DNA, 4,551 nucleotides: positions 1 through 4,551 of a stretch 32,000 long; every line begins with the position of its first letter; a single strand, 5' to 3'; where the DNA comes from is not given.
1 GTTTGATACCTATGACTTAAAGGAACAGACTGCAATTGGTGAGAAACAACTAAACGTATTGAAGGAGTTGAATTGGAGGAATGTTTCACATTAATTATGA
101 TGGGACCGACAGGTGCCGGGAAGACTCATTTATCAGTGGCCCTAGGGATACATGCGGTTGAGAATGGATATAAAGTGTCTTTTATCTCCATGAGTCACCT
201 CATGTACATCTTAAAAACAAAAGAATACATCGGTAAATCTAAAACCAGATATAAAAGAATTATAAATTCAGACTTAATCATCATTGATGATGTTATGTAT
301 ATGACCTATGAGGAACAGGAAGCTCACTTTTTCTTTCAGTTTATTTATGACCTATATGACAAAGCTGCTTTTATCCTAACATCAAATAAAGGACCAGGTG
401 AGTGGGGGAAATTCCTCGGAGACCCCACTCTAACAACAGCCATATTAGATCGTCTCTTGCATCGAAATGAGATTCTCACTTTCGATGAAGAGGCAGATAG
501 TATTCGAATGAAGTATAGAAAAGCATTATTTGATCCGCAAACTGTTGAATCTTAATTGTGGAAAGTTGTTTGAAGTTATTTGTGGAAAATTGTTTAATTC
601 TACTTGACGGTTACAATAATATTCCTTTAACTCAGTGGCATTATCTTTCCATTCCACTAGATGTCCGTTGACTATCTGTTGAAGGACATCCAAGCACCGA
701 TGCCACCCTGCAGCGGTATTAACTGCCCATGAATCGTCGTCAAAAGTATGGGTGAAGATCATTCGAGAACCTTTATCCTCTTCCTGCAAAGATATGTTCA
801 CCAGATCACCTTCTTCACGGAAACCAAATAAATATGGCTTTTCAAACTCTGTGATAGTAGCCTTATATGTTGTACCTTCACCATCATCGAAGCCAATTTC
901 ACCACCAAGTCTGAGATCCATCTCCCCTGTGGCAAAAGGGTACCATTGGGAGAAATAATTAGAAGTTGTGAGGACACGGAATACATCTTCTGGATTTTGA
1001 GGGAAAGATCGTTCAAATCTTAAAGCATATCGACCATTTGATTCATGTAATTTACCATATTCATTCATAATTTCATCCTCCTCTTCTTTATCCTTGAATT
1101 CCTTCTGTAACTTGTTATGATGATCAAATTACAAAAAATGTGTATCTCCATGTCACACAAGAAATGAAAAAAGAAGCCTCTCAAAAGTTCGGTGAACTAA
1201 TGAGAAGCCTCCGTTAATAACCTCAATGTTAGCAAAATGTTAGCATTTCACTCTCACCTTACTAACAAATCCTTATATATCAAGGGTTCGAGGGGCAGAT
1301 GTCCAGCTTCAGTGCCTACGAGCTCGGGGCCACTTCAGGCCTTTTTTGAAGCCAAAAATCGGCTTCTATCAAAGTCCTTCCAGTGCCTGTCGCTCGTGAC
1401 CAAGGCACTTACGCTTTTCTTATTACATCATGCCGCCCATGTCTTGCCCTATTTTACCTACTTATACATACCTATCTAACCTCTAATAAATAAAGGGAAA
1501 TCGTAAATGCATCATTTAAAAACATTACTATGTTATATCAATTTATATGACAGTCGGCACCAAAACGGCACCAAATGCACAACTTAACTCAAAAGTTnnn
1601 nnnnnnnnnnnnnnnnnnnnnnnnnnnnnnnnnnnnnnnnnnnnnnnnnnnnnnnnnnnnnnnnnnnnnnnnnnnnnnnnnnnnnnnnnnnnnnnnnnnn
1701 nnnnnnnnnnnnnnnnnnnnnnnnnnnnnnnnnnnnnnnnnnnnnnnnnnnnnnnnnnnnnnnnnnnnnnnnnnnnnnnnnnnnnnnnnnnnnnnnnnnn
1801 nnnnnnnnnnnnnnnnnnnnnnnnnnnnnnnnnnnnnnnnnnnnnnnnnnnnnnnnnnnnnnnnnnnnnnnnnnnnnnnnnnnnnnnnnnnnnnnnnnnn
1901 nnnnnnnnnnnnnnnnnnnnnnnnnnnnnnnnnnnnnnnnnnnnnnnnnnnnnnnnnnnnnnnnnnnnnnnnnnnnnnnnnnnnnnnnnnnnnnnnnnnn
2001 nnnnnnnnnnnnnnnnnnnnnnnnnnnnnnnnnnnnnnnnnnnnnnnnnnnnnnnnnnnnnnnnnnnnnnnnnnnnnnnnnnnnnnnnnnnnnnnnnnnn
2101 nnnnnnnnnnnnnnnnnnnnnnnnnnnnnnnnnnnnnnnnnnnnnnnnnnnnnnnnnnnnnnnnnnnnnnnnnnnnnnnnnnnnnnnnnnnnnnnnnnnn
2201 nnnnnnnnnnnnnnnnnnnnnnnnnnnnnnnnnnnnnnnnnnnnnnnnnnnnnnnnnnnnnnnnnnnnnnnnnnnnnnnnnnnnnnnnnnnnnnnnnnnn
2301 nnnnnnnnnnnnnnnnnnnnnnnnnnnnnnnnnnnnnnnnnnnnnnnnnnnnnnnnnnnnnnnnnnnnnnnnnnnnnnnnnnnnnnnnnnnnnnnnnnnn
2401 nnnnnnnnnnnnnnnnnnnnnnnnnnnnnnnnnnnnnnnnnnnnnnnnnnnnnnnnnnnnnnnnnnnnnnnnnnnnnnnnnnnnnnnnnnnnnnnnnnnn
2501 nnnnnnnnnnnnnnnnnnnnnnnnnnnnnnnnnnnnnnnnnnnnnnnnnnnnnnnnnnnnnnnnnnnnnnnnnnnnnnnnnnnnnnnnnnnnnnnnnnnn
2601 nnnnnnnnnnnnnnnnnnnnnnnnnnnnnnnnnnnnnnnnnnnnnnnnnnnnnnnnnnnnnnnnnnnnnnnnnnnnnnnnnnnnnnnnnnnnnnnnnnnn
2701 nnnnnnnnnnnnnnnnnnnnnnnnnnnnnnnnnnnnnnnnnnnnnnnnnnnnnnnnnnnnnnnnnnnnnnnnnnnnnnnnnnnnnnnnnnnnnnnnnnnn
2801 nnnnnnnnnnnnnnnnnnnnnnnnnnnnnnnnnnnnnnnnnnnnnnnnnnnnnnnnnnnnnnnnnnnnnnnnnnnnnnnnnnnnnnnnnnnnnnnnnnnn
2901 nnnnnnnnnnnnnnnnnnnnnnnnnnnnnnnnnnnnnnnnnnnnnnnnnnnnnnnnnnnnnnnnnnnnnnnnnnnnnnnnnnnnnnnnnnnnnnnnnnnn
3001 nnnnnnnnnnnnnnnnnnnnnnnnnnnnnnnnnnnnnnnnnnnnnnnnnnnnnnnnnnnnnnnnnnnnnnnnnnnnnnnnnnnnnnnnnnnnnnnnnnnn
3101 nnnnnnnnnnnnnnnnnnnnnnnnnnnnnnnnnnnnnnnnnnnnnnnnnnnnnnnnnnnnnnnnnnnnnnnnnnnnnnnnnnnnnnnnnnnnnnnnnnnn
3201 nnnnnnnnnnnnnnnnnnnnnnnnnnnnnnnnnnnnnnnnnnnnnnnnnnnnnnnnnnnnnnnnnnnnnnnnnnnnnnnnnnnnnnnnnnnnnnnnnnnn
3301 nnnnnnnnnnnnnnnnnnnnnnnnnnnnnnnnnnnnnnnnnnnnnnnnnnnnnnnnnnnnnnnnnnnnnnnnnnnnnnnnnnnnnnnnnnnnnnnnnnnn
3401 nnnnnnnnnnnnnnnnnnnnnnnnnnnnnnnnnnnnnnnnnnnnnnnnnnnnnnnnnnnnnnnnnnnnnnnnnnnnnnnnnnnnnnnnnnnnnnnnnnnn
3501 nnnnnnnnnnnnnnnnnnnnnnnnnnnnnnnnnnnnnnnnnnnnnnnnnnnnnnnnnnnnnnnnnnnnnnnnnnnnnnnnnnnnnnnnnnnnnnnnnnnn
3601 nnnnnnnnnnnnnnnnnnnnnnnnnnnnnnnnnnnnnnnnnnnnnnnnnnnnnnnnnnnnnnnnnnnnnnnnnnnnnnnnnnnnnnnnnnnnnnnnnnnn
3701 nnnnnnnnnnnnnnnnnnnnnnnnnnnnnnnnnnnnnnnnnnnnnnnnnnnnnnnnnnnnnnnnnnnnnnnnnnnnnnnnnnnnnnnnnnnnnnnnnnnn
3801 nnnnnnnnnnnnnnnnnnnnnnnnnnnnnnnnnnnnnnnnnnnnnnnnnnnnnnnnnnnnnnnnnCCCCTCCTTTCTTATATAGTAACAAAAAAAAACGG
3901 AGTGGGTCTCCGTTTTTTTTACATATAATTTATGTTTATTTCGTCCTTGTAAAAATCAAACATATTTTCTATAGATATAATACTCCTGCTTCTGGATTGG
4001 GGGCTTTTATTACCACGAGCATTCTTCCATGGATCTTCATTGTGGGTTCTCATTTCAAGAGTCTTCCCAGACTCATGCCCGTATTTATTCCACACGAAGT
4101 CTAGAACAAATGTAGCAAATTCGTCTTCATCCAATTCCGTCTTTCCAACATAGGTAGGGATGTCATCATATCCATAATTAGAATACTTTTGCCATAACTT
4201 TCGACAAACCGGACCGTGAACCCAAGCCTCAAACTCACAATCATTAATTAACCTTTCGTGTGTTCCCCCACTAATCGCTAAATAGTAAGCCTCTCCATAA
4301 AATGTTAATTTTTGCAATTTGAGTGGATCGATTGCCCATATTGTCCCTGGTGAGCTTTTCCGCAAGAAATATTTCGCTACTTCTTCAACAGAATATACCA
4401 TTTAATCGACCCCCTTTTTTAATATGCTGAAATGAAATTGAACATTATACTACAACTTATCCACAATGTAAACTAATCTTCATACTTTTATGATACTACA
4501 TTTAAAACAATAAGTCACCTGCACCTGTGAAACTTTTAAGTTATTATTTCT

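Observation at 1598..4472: AT-rich two-gene module: a Panacea/DUF4065 (PanA-like) gene upstream of a 755-aa five-TM protein with a large unassignable domain. Candidate new toxin-antitoxin or abortive-infection pair.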

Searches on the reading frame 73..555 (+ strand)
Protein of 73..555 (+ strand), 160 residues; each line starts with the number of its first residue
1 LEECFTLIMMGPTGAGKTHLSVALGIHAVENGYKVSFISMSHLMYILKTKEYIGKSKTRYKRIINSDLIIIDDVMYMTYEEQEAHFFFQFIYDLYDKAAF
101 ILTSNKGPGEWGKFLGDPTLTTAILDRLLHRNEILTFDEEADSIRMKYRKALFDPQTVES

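Call 3: search_protein_families(library=pfam, proteins=[window:73-555:+], max_evalue=0.01)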
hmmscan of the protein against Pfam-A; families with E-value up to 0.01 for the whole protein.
window:73-555:+ (160 aa): 6 families
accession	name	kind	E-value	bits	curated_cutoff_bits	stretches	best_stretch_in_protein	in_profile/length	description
PF01695.23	IstB_IS21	-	4.1e-44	151.3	24.1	1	6-149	94-235/238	IstB-like ATP binding protein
PF00308.24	Bac_DnaA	-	1.1e-10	42.3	23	1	7-110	37-143/162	Bacterial DnaA ATPAse domain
PF02562.22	PhoH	-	6.6e-06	26.2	27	1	8-84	23-96/205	PhoH-like protein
PF20720.3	nSTAND3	-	0.00049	20.3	27.2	1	5-53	18-61/155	Novel STAND NTPase 3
PF00004.35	AAA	-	0.0035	18.2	21.2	1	8-81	2-73/131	ATPase family associated with various cellular activities (AAA)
PF12775.13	AAA_7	-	0.0046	17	25.8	1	6-89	35-124/181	P-loop containing dynein motor region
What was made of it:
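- Checked: It covers profile positions 94-235 of 238 (call 3).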

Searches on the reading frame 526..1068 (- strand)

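Call 3: search_protein_families(library=pfam, proteins=[window:526-1068:-], max_evalue=0.01)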
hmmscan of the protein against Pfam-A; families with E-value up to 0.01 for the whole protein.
window:526-1068:- (180 aa): 1 family
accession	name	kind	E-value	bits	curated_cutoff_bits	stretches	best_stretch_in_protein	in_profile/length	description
PF08327.17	AHSA1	-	2.4e-18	67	22.1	1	25-133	3-124/125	Activator of Hsp90 ATPase homolog 1-like protein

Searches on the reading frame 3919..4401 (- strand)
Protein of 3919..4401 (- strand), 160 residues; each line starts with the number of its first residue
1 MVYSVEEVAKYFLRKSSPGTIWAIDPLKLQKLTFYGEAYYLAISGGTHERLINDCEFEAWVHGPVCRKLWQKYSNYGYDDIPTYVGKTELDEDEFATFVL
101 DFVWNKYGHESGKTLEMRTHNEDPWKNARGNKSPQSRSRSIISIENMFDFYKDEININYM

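Call 3: search_protein_families(library=pfam, proteins=[window:3919-4401:-], max_evalue=0.01)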
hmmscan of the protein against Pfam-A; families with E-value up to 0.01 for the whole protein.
window:3919-4401:- (160 aa): 1 family
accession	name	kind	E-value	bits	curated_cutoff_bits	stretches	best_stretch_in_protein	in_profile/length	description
PF13274.11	SocA_Panacea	-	7e-12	46.7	25.7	1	29-126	1-113/113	Antitoxin SocA-like, Panacea domain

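Call 4: search_protein_families(library=padloc, proteins=[window:3919-4401:-], max_evalue=0.1)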
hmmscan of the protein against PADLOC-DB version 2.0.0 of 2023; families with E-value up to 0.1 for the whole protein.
window:3919-4401:- (160 aa): 0 families

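Call 16: search_protein_families(library=phrogs, proteins=[window:3919-4401:-], max_evalue=0.001)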
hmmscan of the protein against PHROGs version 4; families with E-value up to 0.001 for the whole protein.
window:3919-4401:- (160 aa): 2 families
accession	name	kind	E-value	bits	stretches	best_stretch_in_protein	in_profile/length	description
phrog_1281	-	unknown function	6.5e-38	131.4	1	2-157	7-156/195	-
phrog_10390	-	unknown function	1.4e-23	84.9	1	4-154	150-294/299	-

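Call 59: search_protein_families(library=ncbifam, proteins=[window:3919-4401:-], max_evalue=0.01)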
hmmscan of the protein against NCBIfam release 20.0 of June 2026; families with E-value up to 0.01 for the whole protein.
window:3919-4401:- (160 aa): 1 family
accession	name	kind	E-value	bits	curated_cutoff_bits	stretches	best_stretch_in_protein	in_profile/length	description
NF047745.1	SocA_antitoxin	equivalog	4.3e-12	46.1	190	1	7-88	5-81/176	type VI toxin-antitoxin system SocA family antitoxin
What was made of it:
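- On SocAB type VI toxin-antitoxin system: NF047745 scores 46.1 bits against a cutoff of 190 (call 59).
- Closest known: SocAB type VI toxin-antitoxin system of Caulobacter. Different: PanA scores 46 bits against the NCBIfam SocA equivalog cutoff of 190 (call 59).
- PanA scores far below the SocA equivalog cutoff, 46 bits against 190 (call 59).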

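Call 85: search_dna_similar(query=window:3919-4401:-, collection=phages, mode=protein, max_rows=25, max_evalue=1e-8)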
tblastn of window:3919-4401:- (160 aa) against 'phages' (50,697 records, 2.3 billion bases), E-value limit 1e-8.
Records with a match: 40; places in all: 44; records where one place covers at least 80% of the query: 25.
Best place of each record, by identity: <60% 40.
By first word of the organism name: Paenibacillus 15; Pseudomonas 6; Riemerella 4; Streptococcus 3; Escherichia 3; Cylindrospermopsis 2; Salmonella 2; Aggregatibacter 2; Bacteriophage 1; Bacteroides 1; and 1 more.
By host as written in the record: Paenibacillus larvae 11; Pseudomonas aeruginosa 6; Riemerella anatipestifer 3; Paenibacillus larvae ATCC 9545 2; Paenibacillus larvae 2006 2; - 2; Salmonella serovar Haardt 2; Aggregatibacter actinomycetemcomitans D11S-1 2; and 10 more.
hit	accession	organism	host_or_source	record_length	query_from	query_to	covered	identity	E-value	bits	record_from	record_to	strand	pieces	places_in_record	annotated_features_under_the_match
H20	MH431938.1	Paenibacillus phage C7Cdelta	Paenibacillus larvae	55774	4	156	96%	40.6%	3e-20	92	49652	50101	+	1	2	hypothetical protein (x2)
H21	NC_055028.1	Paenibacillus phage C7Cdelta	Paenibacillus larvae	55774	4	156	96%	40.6%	3e-20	92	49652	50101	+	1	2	DUF4065 domain-containing protein | hypothetical protein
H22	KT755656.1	Paenibacillus phage Tripp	Paenibacillus larvae ATCC 9545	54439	4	156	96%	40.6%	3e-20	92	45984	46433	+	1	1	hypothetical protein (x2)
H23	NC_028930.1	Paenibacillus phage Tripp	Paenibacillus larvae ATCC 9545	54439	4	156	96%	40.6%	3e-20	92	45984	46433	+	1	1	DUF4065 domain-containing protein | hypothetical protein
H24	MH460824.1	Paenibacillus phage Unity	Paenibacillus larvae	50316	4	156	96%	39.4%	1e-19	90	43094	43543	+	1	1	hypothetical protein | antitoxin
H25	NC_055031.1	Paenibacillus phage Unity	Paenibacillus larvae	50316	4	156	96%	39.4%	1e-19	90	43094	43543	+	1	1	DUF4065 domain-containing protein | antitoxin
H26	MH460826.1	Paenibacillus phage Heath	Paenibacillus larvae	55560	4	156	96%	39.4%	1e-19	90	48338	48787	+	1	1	hypothetical protein | antitoxin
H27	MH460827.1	Paenibacillus phage Halcyone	Paenibacillus larvae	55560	4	156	96%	39.4%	1e-19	90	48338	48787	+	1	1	hypothetical protein | antitoxin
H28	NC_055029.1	Paenibacillus phage Halcyone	Paenibacillus larvae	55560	4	156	96%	39.4%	1e-19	90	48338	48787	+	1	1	DUF4065 domain-containing protein | antitoxin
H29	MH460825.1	Paenibacillus phage Scottie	Paenibacillus larvae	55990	4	156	96%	39.4%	1e-19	90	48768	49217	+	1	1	hypothetical protein | antitoxin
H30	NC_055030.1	Paenibacillus phage Scottie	Paenibacillus larvae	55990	4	156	96%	39.4%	1e-19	90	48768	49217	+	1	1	DUF4065 domain-containing protein | antitoxin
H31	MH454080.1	Paenibacillus phage Ley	Paenibacillus larvae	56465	4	156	96%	39.4%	2e-19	89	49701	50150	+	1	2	hypothetical protein (x2)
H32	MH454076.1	Paenibacillus phage Ash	Paenibacillus larvae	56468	4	156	96%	39.4%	2e-19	89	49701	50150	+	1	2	hypothetical protein (x2)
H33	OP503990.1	Paenibacillus phage Dash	Paenibacillus larvae 2006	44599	4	151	93%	39.6%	2e-21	95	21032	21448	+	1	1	hypothetical protein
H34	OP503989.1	Paenibacillus phage Callan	Paenibacillus larvae 2006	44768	4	151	93%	39.6%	2e-21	95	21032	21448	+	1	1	hypothetical protein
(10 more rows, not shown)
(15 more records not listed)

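Call 86: get_annotated_region(hit=H21, flank=3500)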
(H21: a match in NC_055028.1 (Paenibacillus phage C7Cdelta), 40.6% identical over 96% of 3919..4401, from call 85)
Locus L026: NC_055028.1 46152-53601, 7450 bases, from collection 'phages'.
description: Paenibacillus phage C7Cdelta, complete genome.
organism: Paenibacillus phage C7Cdelta (NCBI taxid 2249773)
taxonomy: Viruses; Duplodnaviria; Heunggongvirae; Uroviricota; Caudoviricetes; Halcyonevirus; Halcyonevirus C7Cdelta
host: Paenibacillus larvae; source: bee sample; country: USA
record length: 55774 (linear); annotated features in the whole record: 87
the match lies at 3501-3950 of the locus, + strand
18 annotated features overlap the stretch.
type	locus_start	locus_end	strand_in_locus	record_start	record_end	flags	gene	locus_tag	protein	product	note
CDS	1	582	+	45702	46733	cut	-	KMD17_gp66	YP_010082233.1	ribonucleotide reductase class Ia beta subunit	Original Glimmer call @bp 45702 has strength 9.62; GeneMark.hmm call @bp 45702; Chose 45702 b/c longest ORF called by ...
CDS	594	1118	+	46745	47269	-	-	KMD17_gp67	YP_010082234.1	dUTPase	Original Glimmer call @bp 46745 has strength 7.29; GeneMark.hmm call @bp 46745; Chose 46745 b/c longest ORF called by ...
CDS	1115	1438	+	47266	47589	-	-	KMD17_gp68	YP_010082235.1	hypothetical protein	Original Glimmer call @bp 47266 has strength 5.58; GeneMark.hmm call @bp 47266; Chose 47266 b/c 3bp overlap, called by ...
CDS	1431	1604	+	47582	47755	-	-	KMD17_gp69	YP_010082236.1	hypothetical protein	Original GeneMark call @bp 47582; Not called by Glimmer; GeneMark.hmm call @bp 47582; Chose 47582 b/c longest ORF ...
CDS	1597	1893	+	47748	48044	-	-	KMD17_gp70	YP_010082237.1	hypothetical protein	Original Glimmer call @bp 47748 has strength 5.60; GeneMark.hmm call @bp 47748; Chose 47748 b/c longest ORF called by ...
CDS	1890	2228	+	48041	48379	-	-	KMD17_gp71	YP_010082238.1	hypothetical protein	Original Glimmer call @bp 48023 has strength 2.64; GeneMark calls start at 48041; GeneMark.hmm call @bp 48041; Chose ...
CDS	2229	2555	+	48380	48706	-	-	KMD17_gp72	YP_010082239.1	hypothetical protein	Original Glimmer call @bp 48380 has strength 8.39; GeneMark.hmm call @bp 48380; Chose 48380 b/c longest ORF called by ...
CDS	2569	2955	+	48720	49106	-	-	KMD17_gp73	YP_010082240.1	hypothetical protein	Original Glimmer call @bp 48720 has strength 8.71; GeneMark.hmm call @bp 48720; Chose 48720 b/c longest ORF called by ...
CDS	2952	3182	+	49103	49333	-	-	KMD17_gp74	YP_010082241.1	hypothetical protein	Original Glimmer call @bp 49103 has strength 6.58; GeneMark.hmm call @bp 49103; Chose 49103 b/c 3bp overlap, called by ...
CDS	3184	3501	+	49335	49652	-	-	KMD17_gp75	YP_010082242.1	hypothetical protein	Original Glimmer call @bp 49335 has strength 6.41; GeneMark.hmm call @bp 49335; Chose 49335 b/c longest ORF called by ...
CDS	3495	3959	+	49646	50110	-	-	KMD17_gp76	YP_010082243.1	DUF4065 domain-containing protein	Original Glimmer call @bp 49646 has strength 6.89; GeneMark.hmm call @bp 49646; Chose 49646 b/c longest ORF called by ...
CDS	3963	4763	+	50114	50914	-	-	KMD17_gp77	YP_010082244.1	hypothetical protein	Original Glimmer call @bp 50114 has strength 8.53; GeneMark.hmm call @bp 50114; Chose 50114 b/c longest ORF called by ...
CDS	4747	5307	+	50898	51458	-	-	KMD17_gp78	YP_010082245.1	AAA family ATPase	Original Glimmer call @bp 50898 has strength 8.62; GeneMark.hmm call @bp 50898; Chose 50898 b/c called by all three ...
CDS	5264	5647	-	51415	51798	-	-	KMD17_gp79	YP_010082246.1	hypothetical protein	Original Glimmer call @bp 51798 has strength 4.73; GeneMark.hmm call @bp 51798; Chose 51798 b/c longest ORF called by ...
CDS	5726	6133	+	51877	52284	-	-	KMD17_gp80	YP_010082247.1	sigma factor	Original Glimmer call @bp 51877 has strength 8.81; GeneMark.hmm call @bp 51877; Chose 51877 b/c longest ORF called by ...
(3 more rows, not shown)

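Call 87: get_annotated_region(hit=H33, flank=3500)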
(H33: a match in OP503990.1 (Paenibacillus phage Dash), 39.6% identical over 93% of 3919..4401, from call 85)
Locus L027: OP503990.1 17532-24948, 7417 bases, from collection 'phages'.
description: Paenibacillus phage Dash, complete genome.
organism: Paenibacillus phage Dash (NCBI taxid 2985613)
taxonomy: Viruses; Duplodnaviria; Heunggongvirae; Uroviricota; Caudoviricetes; Fernvirus
host: Paenibacillus larvae 2006; source: Wax; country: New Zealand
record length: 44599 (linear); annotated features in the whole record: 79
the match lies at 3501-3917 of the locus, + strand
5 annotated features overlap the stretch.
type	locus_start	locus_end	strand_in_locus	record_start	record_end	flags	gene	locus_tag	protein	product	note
CDS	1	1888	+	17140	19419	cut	-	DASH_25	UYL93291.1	S8 peptidase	-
CDS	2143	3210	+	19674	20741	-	-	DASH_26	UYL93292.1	helix-turn-helix domain protein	-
CDS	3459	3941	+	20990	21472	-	-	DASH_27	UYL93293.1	hypothetical protein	-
CDS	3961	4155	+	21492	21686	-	-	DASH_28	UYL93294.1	hypothetical protein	-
CDS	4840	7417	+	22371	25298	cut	-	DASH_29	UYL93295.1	RICIN domain-containing protein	-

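Call 110: find_related_loci(query=A5, collection=viral_contigs, flank=4000)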
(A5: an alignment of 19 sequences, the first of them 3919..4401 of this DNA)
Query A5 (160 aa) in viral_contigs; peptide patterns used: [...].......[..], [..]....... (x = any residue, [..] = any of these).
600 stretches matched a pattern (row limit reached: there are more); 464 encode a relative of the query (tblastn E <= 1e-3); the best 80 are kept; 80 distinct loci.
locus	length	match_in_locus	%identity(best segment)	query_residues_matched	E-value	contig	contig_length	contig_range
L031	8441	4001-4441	43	1-152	1e-32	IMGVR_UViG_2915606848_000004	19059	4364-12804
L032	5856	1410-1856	41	1-151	1e-30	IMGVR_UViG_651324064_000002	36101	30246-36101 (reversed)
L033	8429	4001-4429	42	4-152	1e-30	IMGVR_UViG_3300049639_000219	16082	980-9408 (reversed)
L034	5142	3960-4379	44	4-151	2e-29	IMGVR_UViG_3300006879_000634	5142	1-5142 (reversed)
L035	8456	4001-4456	41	4-153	7e-29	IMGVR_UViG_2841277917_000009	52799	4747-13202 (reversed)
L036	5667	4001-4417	42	3-152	9e-29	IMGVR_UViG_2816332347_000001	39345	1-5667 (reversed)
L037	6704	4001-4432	40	1-152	1e-28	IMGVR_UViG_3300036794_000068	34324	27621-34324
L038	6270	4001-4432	40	1-152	2e-28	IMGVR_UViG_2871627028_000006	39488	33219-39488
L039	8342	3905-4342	39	1-152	4e-27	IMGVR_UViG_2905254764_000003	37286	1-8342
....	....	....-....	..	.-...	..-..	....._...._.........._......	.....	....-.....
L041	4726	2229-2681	39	2-156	3e-28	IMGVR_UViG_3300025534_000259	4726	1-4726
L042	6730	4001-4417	40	4-151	4e-28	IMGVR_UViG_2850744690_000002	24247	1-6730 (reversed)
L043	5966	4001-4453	40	3-155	8e-28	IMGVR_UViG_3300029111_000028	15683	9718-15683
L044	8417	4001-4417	38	4-151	1e-27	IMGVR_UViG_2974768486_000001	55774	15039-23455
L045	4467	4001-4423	38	4-153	2e-27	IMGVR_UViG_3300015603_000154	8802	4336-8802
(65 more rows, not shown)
